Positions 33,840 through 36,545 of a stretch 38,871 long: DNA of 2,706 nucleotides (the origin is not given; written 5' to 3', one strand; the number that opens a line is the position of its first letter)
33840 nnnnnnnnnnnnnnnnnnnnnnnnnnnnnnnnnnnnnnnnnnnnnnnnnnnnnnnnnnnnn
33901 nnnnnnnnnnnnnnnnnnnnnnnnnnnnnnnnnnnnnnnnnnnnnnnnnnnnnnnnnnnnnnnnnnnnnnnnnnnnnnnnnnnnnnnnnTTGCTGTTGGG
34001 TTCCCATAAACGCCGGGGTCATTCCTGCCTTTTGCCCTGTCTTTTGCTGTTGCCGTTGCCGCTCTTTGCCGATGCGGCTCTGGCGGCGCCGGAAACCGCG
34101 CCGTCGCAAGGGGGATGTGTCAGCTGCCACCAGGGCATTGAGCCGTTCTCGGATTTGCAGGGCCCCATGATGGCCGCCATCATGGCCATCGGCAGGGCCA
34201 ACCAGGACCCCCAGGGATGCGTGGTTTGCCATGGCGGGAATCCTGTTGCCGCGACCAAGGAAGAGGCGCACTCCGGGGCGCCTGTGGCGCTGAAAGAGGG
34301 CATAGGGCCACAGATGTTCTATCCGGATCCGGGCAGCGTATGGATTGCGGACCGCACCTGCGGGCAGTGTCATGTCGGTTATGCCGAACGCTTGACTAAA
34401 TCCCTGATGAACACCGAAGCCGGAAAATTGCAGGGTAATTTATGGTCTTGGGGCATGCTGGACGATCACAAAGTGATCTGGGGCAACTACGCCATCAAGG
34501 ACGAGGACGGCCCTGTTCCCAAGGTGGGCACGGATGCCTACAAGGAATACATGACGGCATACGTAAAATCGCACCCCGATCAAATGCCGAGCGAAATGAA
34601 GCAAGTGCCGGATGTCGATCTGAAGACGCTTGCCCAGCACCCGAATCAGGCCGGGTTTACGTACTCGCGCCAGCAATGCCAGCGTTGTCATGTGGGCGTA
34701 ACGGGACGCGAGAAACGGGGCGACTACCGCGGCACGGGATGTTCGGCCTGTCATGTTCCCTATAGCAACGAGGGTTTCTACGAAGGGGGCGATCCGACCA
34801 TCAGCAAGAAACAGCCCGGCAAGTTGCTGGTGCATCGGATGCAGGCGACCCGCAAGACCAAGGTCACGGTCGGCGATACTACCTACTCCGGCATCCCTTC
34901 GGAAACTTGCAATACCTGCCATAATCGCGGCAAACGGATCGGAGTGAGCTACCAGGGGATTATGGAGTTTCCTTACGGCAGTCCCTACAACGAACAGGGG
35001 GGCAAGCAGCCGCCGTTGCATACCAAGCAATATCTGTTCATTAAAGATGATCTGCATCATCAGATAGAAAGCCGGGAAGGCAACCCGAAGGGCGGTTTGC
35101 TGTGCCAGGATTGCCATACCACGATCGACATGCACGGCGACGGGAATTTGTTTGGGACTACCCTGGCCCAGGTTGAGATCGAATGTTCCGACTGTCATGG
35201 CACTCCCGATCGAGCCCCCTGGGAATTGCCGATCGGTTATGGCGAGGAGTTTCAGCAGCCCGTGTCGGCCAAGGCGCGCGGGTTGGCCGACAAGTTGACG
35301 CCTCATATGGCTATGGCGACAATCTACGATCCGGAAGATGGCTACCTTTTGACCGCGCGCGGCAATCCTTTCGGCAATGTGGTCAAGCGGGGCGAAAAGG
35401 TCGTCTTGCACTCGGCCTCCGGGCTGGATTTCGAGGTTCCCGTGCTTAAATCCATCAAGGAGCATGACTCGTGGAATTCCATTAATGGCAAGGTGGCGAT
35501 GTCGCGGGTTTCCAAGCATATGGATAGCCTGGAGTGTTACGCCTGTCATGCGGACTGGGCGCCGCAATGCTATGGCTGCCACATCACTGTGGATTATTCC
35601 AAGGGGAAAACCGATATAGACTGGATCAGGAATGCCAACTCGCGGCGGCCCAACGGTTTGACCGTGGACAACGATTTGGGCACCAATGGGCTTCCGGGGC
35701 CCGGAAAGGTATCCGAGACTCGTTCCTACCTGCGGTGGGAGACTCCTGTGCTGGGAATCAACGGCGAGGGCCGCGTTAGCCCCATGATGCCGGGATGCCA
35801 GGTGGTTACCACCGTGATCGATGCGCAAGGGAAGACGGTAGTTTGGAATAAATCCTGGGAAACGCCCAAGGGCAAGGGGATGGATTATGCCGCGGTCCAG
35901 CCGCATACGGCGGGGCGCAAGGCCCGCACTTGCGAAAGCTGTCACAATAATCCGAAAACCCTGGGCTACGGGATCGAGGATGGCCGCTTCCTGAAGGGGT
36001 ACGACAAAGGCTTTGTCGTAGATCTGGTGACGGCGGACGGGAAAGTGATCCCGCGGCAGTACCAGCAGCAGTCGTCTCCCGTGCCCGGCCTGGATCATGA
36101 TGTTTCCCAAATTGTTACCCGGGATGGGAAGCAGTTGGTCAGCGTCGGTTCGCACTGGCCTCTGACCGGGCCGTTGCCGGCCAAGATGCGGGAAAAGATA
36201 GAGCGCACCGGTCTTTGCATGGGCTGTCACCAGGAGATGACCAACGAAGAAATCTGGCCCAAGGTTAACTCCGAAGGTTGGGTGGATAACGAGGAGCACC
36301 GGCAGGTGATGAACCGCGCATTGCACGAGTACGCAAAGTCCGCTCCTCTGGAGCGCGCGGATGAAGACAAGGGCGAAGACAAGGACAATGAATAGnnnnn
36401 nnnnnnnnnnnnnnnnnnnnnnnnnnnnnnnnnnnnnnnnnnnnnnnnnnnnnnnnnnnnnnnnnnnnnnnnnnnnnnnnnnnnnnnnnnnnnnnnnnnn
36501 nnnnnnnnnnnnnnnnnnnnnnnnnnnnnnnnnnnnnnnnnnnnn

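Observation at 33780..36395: The cytochrome itself: 12 CXXCH in about 770 mature residues, with large heme-free inserts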

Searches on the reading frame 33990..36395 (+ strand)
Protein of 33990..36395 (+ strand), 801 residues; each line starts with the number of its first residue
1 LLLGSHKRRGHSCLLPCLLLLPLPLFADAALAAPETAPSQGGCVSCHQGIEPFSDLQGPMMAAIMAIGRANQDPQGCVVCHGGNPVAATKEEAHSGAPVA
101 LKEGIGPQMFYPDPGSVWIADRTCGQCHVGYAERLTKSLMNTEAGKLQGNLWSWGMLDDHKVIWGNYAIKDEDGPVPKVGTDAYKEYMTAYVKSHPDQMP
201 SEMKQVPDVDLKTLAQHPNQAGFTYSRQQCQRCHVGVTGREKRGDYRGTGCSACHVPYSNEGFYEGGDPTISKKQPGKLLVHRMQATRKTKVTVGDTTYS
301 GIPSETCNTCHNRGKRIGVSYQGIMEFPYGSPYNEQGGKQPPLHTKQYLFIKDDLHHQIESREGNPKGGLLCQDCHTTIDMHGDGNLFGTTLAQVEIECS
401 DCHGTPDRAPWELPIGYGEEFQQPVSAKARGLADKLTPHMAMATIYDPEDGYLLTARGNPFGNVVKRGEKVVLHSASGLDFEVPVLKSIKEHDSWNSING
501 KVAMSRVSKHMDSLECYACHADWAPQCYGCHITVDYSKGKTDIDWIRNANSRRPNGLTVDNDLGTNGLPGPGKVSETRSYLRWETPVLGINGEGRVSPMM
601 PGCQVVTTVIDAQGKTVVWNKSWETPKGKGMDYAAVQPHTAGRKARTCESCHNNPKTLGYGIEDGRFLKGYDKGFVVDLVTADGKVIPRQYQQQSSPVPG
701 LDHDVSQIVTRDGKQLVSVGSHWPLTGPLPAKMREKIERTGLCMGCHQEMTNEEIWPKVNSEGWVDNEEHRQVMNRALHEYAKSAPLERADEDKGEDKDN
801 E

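Call 6: search_protein_families(library=pfam, max_evalue=0.01, proteins=[window:33990-36395:+])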
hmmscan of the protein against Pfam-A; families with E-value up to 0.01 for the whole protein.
window:33990-36395:+ (801 aa): 6 families
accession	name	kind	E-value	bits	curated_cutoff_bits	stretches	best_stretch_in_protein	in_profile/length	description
PF14522.11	Cytochrome_C7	-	1.3e-12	47.8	24.8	1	39-128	12-66/67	Cytochrome c7 and related cytochrome c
PF22113.1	Mtrc-MtrF_II-IV_dom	-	6.2e-12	45.8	30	2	226-405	5-165/176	Outer membrane cytochrome MtrC/MtrF-like, domains II/IV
PF14537.11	Cytochrom_c3_2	-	1.4e-06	29.1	25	0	42-132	8-68/79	Cytochrome c3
PF02085.21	Cytochrom_CIII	-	2.1e-06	28.4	22.9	0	356-405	37-84/101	Class III cytochrome C family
PF18509.6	MCR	-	0.00084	19.3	30.4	1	635-652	7-24/30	Magnetochrome domain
PF13435.11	Cytochrome_C554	-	0.0028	19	20.8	0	368-404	47-84/84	Cytochrome c554 and c-prime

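Call 8: find_homologous_proteins(query=window:33990-36395:+, max_evalue=0.001)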
Query window:33990-36395:+ (801 aa): 3133 proteins with E <= 0.001 among 8000 candidates; the best 120 are listed.
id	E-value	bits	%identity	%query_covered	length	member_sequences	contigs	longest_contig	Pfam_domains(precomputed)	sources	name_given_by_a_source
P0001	0.0e+0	1929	100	100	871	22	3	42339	PF14537.12,PF02085.22,PF14522.12,PF22113.2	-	-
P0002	0.0e+0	1458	79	93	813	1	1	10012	PF09699.16,PF14537.12,PF13435.12,PF14522.12,PF22113.2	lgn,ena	-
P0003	0.0e+0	1446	76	96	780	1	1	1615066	PF14537.12,PF02085.22,PF14522.12,PF22113.2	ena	-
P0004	0.0e+0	1430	78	93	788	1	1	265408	PF14537.12,PF13435.12,PF02085.22,PF14522.12,PF22113.2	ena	-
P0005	0.0e+0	1418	75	96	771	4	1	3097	PF14537.12,PF13435.12,PF14522.12,PF22113.2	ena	-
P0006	0.0e+0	1413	74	97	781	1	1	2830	PF14537.12,PF02085.22,PF14522.12,PF22113.2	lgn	-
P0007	0.0e+0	1407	77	93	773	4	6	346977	PF14537.12,PF02085.22,PF14522.12,PF22113.2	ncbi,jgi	jgi:hypothetical protein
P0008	0.0e+0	1406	76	95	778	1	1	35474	PF14537.12,PF14522.12,PF22113.2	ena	-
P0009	0.0e+0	1401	73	96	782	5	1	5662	PF09699.16,PF14537.12,PF07627.17,PF14522.12,PF22113.2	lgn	-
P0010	0.0e+0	1398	75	94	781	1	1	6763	PF14537.12,PF13435.12,PF14522.12,PF22113.2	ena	-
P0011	0.0e+0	1395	76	93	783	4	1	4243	PF14537.12,PF13435.12,PF14522.12,PF22113.2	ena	-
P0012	0.0e+0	1392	74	97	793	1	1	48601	PF14537.12,PF14522.12,PF22113.2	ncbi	-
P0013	0.0e+0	1391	75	95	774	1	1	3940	PF14537.12,PF02085.22,PF14522.12,PF22113.2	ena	-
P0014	0.0e+0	1386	76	93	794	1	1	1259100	PF14537.12,PF14522.12,PF22113.2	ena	-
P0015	0.0e+0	1385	74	96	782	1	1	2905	PF14537.12,PF13435.12,PF14522.12,PF22113.2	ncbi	ncbi:MAG: cytochrome C, partial [Acidiferrobacterales bacterium]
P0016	0.0e+0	1384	74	96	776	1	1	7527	PF14537.12,PF02085.22,PF14522.12,PF22113.2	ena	-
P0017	0.0e+0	1383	74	95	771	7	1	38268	PF14537.12,PF13435.12,PF02085.22,PF14522.12,PF22113.2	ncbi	-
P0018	0.0e+0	1383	73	97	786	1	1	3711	PF14537.12,PF13435.12,PF02085.22,PF14522.12,PF22113.2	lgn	-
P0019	0.0e+0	1379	75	93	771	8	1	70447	PF14537.12,PF13435.12,PF14522.12,PF22113.2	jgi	jgi:hypothetical protein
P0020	0.0e+0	1377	72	97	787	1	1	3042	PF14537.12,PF13435.12,PF02085.22,PF14522.12,PF22113.2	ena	-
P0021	0.0e+0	1376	73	97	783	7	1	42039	PF14537.12,PF14522.12,PF22113.2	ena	-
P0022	0.0e+0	1374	75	93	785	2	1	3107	PF14537.12,PF13435.12,PF14522.12,PF22113.2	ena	-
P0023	0.0e+0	1373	73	96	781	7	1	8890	PF14537.12,PF02085.22,PF14522.12,PF22113.2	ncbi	-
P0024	0.0e+0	1373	73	96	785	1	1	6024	PF14537.12,PF14522.12,PF22113.2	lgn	-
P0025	0.0e+0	1372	73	97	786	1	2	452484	PF14537.12,PF13435.12,PF14522.12,PF22113.2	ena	-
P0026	0.0e+0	1372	74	93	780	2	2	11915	PF14537.12,PF14522.12,PF22113.2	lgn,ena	-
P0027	0.0e+0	1371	73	96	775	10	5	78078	PF14537.12,PF14522.12,PF22113.2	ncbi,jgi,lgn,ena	-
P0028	0.0e+0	1370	74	95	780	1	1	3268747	PF14537.12,PF14522.12,PF22113.2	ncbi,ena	-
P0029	0.0e+0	1370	74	94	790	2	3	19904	PF14537.12,PF14522.12,PF22113.2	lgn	-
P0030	0.0e+0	1370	72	96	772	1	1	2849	PF14537.12,PF13435.12,PF02085.22,PF14522.12,PF22113.2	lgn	-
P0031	0.0e+0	1369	75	93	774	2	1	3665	PF14537.12,PF14522.12,PF22113.2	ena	-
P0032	0.0e+0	1366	73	96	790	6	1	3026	PF14537.12,PF02085.22,PF14522.12,PF22113.2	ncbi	-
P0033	0.0e+0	1366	73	96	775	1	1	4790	PF09699.16,PF14537.12,PF14522.12,PF22113.2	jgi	-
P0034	0.0e+0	1363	74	94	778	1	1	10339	PF14537.12,PF14522.12,PF22113.2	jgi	-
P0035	0.0e+0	1363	73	95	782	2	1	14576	PF14537.12,PF13435.12,PF14522.12,PF22113.2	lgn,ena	-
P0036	0.0e+0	1362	75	93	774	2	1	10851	PF14537.12,PF02085.22,PF14522.12,PF22113.2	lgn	-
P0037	0.0e+0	1361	72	96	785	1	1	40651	PF14537.12,PF14522.12,PF22113.2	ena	-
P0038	0.0e+0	1361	72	96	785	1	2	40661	PF14537.12,PF14522.12,PF22113.2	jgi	-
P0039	0.0e+0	1360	72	97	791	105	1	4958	PF14537.12,PF02085.22,PF14522.12,PF22113.2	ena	-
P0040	0.0e+0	1360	75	93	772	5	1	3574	PF14537.12,PF14522.12,PF22113.2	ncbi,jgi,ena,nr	ncbi:MAG: cytochrome C [Alphaproteobacteria bacterium]|nr:cytochrome C [Alphaproteobacteria bacteriu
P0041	0.0e+0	1360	73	94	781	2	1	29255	PF14537.12,PF14522.12,PF22113.2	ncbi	-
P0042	0.0e+0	1358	73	97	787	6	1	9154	PF14537.12,PF14522.12,PF22113.2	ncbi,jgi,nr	ncbi:MAG: hypothetical protein OEU25_04060 [Rhodospirillales bacterium]|nr:hypothetical protein [Rho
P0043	0.0e+0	1357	74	95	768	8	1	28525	PF14537.12,PF13435.12,PF02085.22,PF14522.12,PF22113.2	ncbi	-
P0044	0.0e+0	1356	73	96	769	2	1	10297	PF14537.12,PF02085.22,PF14522.12,PF22113.2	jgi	-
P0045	0.0e+0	1355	75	93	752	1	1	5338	PF14537.12,PF14522.12,PF22113.2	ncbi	-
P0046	0.0e+0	1354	73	96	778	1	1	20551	PF14537.12,PF02085.22,PF14522.12,PF22113.2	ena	-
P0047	0.0e+0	1353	72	96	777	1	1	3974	PF14537.12,PF02085.22,PF14522.12,PF22113.2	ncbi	-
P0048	0.0e+0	1353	74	93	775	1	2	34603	PF14537.12,PF13435.12,PF14522.12,PF22113.2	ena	-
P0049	0.0e+0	1353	72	96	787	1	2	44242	PF09699.16,PF14537.12,PF13435.12,PF02085.22,PF14522.12,PF22113.2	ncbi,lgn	-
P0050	0.0e+0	1352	74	93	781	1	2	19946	PF14537.12,PF14522.12,PF22113.2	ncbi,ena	-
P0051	0.0e+0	1351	74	93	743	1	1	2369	PF14537.12,PF14522.12,PF22113.2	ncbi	ncbi:MAG: cytochrome C [Thermoanaerobaculia bacterium]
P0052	0.0e+0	1351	72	96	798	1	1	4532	PF14537.12,PF13435.12,PF14522.12,PF22113.2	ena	-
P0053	0.0e+0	1351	72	96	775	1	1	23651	PF14537.12,PF13435.12,PF14522.12,PF22113.2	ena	-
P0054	0.0e+0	1351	72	96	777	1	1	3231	PF14537.12,PF14522.12,PF22113.2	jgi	-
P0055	0.0e+0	1350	73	94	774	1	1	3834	PF14537.12,PF13435.12,PF02085.22,PF14522.12,PF22113.2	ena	-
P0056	0.0e+0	1350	74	93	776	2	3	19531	PF14537.12,PF14522.12,PF22113.2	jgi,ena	-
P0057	0.0e+0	1349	73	93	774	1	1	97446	PF14537.12,PF13435.12,PF02085.22,PF14522.12,PF22113.2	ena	-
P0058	0.0e+0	1349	73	94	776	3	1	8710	PF14537.12,PF13435.12,PF02085.22,PF14522.12,PF22113.2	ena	-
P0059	0.0e+0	1348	73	94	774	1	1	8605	PF14537.12,PF13435.12,PF02085.22,PF14522.12,PF22113.2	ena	-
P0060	0.0e+0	1348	73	94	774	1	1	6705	PF14537.12,PF13435.12,PF02085.22,PF14522.12,PF22113.2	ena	-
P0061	0.0e+0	1348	73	94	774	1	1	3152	PF14537.12,PF13435.12,PF02085.22,PF14522.12,PF22113.2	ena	-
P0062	0.0e+0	1348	73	94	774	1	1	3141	PF14537.12,PF13435.12,PF02085.22,PF14522.12,PF22113.2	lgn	-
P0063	0.0e+0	1347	73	94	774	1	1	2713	PF14537.12,PF13435.12,PF02085.22,PF14522.12,PF22113.2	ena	-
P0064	0.0e+0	1347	73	94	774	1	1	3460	PF14537.12,PF13435.12,PF02085.22,PF14522.12,PF22113.2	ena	-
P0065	0.0e+0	1347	73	95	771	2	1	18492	PF14537.12,PF13435.12,PF14522.12,PF22113.2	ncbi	-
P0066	0.0e+0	1347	74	93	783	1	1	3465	PF14537.12,PF13435.12,PF14522.12,PF22113.2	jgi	-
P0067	0.0e+0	1347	72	96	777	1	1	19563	PF14537.12,PF13435.12,PF14522.12,PF22113.2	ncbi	-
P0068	0.0e+0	1347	72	94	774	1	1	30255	PF14537.12,PF13435.12,PF02085.22,PF14522.12,PF22113.2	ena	-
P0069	0.0e+0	1346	73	94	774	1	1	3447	PF14537.12,PF13435.12,PF02085.22,PF14522.12,PF22113.2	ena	-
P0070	0.0e+0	1346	74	93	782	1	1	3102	PF14537.12,PF13435.12,PF14522.12,PF22113.2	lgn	-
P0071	0.0e+0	1346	71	97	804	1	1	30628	PF14537.12,PF14522.12,PF22113.2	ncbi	ncbi:MAG: cytochrome C [Parvularculaceae bacterium]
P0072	0.0e+0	1346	73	94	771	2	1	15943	PF14537.12,PF14522.12,PF22113.2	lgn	-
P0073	0.0e+0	1346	72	94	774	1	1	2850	PF14537.12,PF13435.12,PF02085.22,PF14522.12,PF22113.2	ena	-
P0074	0.0e+0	1344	72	95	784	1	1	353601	PF14537.12,PF13435.12,PF14522.12,PF22113.2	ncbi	ncbi:hypothetical protein [Actibacterium sp. D379-3]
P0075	0.0e+0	1344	72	96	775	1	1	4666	PF14537.12,PF13435.12,PF14522.12,PF22113.2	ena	-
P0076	0.0e+0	1343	73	97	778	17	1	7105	PF14537.12,PF14522.12,PF22113.2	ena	-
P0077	0.0e+0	1343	71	96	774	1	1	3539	PF14537.12,PF14522.12,PF22113.2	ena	-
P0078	0.0e+0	1342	74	93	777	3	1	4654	PF14537.12,PF14522.12,PF22113.2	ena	-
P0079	0.0e+0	1342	71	97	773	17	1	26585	PF14537.12,PF14522.12,PF22113.2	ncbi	-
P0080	0.0e+0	1341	74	93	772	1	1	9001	PF14537.12,PF14522.12,PF22113.2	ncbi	-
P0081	0.0e+0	1341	74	93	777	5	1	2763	PF14537.12,PF02085.22,PF14522.12,PF22113.2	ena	-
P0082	0.0e+0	1341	72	93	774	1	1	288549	PF14537.12,PF13435.12,PF02085.22,PF14522.12,PF22113.2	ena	-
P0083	0.0e+0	1341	73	95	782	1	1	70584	PF14537.12,PF13435.12,PF14522.12,PF22113.2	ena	-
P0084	0.0e+0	1340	71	95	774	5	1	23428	PF14537.12,PF13435.12,PF02085.22,PF14522.12,PF22113.2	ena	-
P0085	0.0e+0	1338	71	95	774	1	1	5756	PF14537.12,PF13435.12,PF14522.12,PF22113.2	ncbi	-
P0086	0.0e+0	1338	73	95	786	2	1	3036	PF14537.12,PF13435.12,PF14522.12,PF22113.2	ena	-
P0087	0.0e+0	1338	73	94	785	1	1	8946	PF14537.12,PF13435.12,PF14522.12,PF22113.2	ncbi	-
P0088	0.0e+0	1338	72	96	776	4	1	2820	PF14537.12,PF13435.12,PF14522.12,PF22113.2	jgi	-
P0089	0.0e+0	1337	72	93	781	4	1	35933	PF14537.12,PF13435.12,PF14522.12,PF22113.2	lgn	-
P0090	0.0e+0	1337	73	93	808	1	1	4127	PF14537.12,PF02085.22,PF14522.12,PF22113.2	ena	-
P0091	0.0e+0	1335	72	95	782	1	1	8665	PF14537.12,PF13435.12,PF14522.12,PF22113.2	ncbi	-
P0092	0.0e+0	1335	72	96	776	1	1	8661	PF14537.12,PF13435.12,PF02085.22,PF14522.12,PF22113.2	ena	-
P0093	0.0e+0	1335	71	96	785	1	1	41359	PF14537.12,PF13435.12,PF14522.12,PF22113.2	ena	-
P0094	0.0e+0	1334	71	96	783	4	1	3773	PF14537.12,PF14522.12,PF22113.2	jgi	-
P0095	0.0e+0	1334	71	96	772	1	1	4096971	PF14537.12,PF14522.12,PF22113.2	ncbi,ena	-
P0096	0.0e+0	1333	71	96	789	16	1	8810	PF14537.12,PF14522.12,PF22113.2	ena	-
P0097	0.0e+0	1333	73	94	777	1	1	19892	PF14537.12,PF14522.12,PF22113.2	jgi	-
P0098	0.0e+0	1333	73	93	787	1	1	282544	PF14537.12,PF14522.12,PF22113.2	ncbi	-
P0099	0.0e+0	1332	73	93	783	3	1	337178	PF14537.12,PF13435.12,PF14522.12,PF22113.2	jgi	-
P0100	0.0e+0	1331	71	95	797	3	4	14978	PF14537.12,PF13435.12,PF14522.12,PF22113.2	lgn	-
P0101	0.0e+0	1331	73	94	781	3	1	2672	PF14537.12,PF14522.12,PF22113.2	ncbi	-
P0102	0.0e+0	1331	73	93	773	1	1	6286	PF14537.12,PF13435.12,PF14522.12,PF22113.2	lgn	-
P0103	0.0e+0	1331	74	91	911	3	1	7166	PF14537.12,PF13435.12,PF14522.12,PF22113.2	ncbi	-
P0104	0.0e+0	1331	71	95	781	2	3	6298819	PF14537.12,PF13435.12,PF14522.12,PF22113.2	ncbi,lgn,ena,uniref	ncbi:hypothetical protein [Roseibium sp.]|uniref:hypothetical protein n=1 Tax=Roseibium sp. TaxID=19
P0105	0.0e+0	1331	72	93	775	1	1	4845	PF14537.12,PF14522.12,PF22113.2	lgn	-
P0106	0.0e+0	1331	74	93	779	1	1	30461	PF14537.12,PF14522.12,PF22113.2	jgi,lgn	-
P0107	0.0e+0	1331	70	96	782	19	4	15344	PF14537.12,PF13435.12,PF14522.12,PF22113.2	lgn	-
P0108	0.0e+0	1330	71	95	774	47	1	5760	PF14537.12,PF13435.12,PF02085.22,PF14522.12,PF22113.2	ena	-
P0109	0.0e+0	1330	71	95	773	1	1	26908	PF14537.12,PF13435.12,PF02085.22,PF14522.12,PF22113.2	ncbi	-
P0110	0.0e+0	1329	71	96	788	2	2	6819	PF14537.12,PF14522.12,PF22113.2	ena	-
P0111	0.0e+0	1327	71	95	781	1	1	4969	PF14537.12,PF13435.12,PF14522.12,PF22113.2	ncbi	ncbi:MAG: cytochrome C [Pseudomonadota bacterium]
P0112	0.0e+0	1326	71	95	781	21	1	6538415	PF14537.12,PF13435.12,PF14522.12,PF22113.2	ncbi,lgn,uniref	ncbi:MAG: hypothetical protein RDA78_20390 [Roseibium sp.]|uniref:hypothetical protein n=1 Tax=Rosei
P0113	0.0e+0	1326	72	95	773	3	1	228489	PF14537.12,PF13435.12,PF14522.12,PF22113.2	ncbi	-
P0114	0.0e+0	1325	73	93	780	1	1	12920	PF14537.12,PF14522.12,PF22113.2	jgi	-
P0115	0.0e+0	1325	72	94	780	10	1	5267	PF14537.12,PF14522.12,PF22113.2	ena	-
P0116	0.0e+0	1325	73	93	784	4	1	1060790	PF14537.12,PF14522.12,PF22113.2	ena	-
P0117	0.0e+0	1325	70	96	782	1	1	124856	PF14537.12,PF13435.12,PF14522.12,PF22113.2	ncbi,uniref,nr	ncbi:hypothetical protein Q5Y75_23230 [Ruegeria sp. 2205SS24-7]|uniref:hypothetical protein n=1 Tax=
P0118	0.0e+0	1324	69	97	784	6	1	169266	PF09699.16,PF14537.12,PF13435.12,PF14522.12,PF22113.2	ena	-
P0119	0.0e+0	1323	72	93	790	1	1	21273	PF14537.12,PF13435.12,PF14522.12,PF22113.2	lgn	-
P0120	0.0e+0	1322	72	95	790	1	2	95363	PF14537.12,PF13435.12,PF14522.12,PF22113.2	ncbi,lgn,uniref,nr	ncbi:cytochrome C [Aliiruegeria sabulilitoris]|uniref:cytochrome C n=1 Tax=Aliiruegeria sabulilitori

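Call 9: search_protein_families(library=ncbifam, max_evalue=0.01, proteins=[window:33990-36395:+])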
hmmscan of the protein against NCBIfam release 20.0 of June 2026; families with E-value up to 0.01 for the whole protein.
window:33990-36395:+ (801 aa): 5 families
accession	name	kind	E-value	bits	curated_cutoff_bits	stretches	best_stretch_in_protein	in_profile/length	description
NF040943.1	cytoc3_ExtM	equivalog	2.8e-70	237.3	800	2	209-661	128-510/599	selenite/tellurite reduction operon c-type cytochrome ExtM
NF040967.1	cytc_ExtN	equivalog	8.3e-18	64.4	200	1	501-666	212-353/415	selenite/tellurite reduction operon c-type cytochrome ExtN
NF040968.1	FeS_ExtO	equivalog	8.9e-18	64.3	200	1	501-666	212-352/416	selenite/tellurite reduction operon b-type cytochrome iron-sulfur cluster-binding subunit ExtO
TIGR03507.1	decahem_SO1788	subfamily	5.8e-07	28.3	209.3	1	226-315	488-587/672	OmcA/MtrC family decaheme c-type cytochrome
NF045713.1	CxxCH_16_HmcA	equivalog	0.0012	17.5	400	0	223-312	222-315/541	sulfate respiration complex hexadecaheme cytochrome HmcA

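Call 10: search_solved_structures(query=window:33990-36395:+, max_evalue=1, show_alignments=2)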
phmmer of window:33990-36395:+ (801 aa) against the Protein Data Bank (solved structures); distinct sequences matched with E-value up to 1: 0.
